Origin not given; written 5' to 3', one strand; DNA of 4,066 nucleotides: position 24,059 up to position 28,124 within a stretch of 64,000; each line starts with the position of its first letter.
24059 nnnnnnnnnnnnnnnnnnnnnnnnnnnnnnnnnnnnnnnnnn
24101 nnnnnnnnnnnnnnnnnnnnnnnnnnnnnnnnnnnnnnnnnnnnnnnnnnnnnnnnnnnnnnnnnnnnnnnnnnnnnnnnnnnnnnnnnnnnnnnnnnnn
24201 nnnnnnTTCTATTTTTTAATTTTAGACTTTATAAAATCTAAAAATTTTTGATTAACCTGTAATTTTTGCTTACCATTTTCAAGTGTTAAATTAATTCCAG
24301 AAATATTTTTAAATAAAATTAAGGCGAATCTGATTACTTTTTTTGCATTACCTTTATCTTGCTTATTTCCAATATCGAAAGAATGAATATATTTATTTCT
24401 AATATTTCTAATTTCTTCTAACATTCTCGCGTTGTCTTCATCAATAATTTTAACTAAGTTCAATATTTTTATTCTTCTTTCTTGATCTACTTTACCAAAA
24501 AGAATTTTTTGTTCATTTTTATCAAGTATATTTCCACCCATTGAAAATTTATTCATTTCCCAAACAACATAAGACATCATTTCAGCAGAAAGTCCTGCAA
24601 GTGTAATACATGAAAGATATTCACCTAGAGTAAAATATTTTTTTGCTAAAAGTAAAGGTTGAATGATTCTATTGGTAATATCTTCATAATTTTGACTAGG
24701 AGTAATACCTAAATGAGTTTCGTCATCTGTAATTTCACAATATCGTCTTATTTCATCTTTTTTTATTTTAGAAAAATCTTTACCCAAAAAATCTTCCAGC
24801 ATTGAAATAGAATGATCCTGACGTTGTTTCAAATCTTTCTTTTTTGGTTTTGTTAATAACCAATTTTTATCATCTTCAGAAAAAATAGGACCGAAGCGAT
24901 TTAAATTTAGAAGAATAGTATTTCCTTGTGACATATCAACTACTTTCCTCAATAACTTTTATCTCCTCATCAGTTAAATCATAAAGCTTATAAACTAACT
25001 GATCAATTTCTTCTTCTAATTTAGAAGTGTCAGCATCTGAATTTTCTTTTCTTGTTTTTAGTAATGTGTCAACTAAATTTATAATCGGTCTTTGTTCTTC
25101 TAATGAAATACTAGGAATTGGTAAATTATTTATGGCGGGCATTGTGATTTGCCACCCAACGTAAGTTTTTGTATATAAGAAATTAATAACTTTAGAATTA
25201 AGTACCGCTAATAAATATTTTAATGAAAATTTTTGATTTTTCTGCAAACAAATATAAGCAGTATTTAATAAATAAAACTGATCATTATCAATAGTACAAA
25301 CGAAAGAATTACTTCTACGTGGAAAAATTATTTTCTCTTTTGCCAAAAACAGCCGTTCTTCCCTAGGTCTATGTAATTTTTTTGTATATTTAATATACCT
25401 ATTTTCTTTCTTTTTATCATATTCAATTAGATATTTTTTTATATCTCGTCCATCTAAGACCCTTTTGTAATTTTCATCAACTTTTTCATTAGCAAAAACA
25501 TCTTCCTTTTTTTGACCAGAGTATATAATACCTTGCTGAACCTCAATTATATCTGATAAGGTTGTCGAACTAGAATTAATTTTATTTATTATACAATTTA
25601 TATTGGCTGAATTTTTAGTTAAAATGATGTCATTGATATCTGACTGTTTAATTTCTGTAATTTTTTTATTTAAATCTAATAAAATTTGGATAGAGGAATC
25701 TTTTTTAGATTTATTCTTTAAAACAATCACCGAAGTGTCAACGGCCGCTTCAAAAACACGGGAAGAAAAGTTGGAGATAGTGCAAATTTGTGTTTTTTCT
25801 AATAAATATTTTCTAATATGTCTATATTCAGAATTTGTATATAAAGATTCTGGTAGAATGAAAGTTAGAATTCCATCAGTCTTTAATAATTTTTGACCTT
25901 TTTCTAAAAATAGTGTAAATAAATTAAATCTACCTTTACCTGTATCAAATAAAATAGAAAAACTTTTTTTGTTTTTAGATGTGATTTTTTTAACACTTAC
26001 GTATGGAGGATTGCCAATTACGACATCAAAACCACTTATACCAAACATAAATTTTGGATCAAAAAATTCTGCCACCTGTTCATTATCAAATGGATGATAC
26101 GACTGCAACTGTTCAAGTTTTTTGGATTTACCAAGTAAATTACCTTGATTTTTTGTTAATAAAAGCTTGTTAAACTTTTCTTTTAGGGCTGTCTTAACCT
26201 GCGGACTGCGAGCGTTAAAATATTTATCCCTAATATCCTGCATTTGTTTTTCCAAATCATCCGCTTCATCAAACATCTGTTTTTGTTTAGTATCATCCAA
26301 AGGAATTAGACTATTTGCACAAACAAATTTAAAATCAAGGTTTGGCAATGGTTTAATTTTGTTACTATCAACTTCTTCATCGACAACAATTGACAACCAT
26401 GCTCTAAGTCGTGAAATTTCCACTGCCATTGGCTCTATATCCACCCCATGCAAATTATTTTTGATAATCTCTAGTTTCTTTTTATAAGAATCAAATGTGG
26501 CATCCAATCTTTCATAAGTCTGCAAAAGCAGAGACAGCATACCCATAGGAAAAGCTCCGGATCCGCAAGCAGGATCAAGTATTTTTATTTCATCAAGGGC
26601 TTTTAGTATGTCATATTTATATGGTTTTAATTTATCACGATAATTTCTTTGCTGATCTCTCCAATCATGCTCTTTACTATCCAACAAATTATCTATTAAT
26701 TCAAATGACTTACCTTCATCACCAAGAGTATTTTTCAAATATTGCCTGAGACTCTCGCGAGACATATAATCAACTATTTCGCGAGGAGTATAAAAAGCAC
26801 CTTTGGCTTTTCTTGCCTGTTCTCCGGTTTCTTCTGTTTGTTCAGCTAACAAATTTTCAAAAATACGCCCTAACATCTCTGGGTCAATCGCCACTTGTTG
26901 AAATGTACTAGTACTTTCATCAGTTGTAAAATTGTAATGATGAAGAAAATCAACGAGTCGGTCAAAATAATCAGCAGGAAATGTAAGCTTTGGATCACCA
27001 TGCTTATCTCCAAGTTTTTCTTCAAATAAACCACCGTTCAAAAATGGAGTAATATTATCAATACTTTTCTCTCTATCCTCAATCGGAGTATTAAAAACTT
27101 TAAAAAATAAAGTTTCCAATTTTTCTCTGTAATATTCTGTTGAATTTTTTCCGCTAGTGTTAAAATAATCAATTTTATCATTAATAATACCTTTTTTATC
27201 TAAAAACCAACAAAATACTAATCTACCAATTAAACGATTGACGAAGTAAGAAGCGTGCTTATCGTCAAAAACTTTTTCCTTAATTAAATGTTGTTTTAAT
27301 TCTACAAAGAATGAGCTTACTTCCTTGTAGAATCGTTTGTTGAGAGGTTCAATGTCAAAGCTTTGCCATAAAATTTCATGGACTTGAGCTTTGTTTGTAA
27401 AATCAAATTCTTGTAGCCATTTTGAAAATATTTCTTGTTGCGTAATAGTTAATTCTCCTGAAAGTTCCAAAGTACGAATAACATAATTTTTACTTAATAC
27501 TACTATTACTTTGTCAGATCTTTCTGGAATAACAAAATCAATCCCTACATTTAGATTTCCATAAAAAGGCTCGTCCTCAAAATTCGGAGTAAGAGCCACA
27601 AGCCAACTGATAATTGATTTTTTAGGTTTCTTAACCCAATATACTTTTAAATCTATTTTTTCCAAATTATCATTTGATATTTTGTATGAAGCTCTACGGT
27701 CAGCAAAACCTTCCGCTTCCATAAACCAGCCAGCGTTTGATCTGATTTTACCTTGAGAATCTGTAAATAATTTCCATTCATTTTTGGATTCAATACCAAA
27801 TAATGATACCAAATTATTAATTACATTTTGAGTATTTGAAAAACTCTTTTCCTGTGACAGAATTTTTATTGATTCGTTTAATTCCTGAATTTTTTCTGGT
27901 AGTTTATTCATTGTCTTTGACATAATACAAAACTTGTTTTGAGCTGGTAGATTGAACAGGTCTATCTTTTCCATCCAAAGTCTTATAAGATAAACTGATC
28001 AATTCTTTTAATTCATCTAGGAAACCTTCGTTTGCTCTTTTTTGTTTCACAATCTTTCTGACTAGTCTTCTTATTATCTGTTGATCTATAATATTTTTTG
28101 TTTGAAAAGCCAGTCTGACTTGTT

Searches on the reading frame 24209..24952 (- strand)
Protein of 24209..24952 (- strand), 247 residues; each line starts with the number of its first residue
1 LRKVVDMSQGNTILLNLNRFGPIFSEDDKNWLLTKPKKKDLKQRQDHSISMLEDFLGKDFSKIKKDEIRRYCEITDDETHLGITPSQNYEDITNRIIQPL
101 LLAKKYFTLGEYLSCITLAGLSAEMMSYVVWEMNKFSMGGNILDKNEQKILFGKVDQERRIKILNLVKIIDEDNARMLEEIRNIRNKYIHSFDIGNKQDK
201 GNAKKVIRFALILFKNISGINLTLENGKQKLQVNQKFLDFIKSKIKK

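Call 52: search_protein_families(library=pfam, proteins=[window:24209-24952:-], max_evalue=0.001)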
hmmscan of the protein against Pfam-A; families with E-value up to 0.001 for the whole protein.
window:24209-24952:- (247 aa): 1 family
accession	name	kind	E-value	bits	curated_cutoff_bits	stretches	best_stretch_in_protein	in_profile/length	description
PF13643.11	DUF4145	-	0.00025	21.5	23.1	1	158-207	38-84/88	Domain of unknown function (DUF4145)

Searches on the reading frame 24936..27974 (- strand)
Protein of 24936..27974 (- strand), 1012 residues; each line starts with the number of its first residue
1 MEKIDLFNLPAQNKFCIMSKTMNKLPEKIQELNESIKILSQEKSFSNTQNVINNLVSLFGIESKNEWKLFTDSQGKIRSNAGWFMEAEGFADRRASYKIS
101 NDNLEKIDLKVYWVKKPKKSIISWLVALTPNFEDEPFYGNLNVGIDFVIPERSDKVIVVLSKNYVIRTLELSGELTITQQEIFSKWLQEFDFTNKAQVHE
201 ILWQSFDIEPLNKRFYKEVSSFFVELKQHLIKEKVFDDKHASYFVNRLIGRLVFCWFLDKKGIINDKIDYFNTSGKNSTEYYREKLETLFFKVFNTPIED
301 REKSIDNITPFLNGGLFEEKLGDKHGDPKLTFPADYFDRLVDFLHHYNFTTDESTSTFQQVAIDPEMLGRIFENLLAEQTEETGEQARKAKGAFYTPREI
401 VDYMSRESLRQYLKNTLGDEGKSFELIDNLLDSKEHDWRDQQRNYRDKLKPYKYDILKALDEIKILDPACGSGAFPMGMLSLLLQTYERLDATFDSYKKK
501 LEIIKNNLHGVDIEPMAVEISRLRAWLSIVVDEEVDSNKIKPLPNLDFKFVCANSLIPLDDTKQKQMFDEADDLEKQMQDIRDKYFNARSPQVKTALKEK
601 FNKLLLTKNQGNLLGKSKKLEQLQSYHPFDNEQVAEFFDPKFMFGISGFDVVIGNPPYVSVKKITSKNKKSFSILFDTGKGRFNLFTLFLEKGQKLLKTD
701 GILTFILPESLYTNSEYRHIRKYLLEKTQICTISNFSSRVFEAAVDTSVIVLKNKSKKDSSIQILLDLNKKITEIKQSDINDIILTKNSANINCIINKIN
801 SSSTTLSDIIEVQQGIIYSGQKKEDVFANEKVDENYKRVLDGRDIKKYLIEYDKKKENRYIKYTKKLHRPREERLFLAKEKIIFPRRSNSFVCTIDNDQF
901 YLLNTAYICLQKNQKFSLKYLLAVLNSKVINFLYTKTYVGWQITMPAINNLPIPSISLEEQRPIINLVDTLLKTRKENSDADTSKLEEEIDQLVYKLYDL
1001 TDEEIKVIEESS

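Call 52: search_protein_families(library=pfam, proteins=[window:24936-27974:-], max_evalue=0.001)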
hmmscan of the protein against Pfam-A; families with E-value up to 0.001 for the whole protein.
window:24936-27974:- (1012 aa): 5 families
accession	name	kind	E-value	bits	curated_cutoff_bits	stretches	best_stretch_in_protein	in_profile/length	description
PF07669.17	Eco57I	-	5.3e-33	114.9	25.3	1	506-741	1-171/171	Eco57I restriction-modification methylase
PF12950.13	TaqI_C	-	6.6e-21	75.2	26.5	1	838-953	2-118/118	TaqI-like C-terminal specificity domain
PF02384.22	N6_Mtase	-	2.9e-18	66.7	20.4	1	639-775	117-253/311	N-6 DNA Methylase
PF20473.4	MmeI_Mtase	-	1.3e-09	38.1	27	1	455-727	13-218/259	MmeI, DNA-methyltransferase domain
PF20465.4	MmeI_hel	-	3.2e-05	25.1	27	1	245-317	3-75/75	MmeI, helicase spacer domain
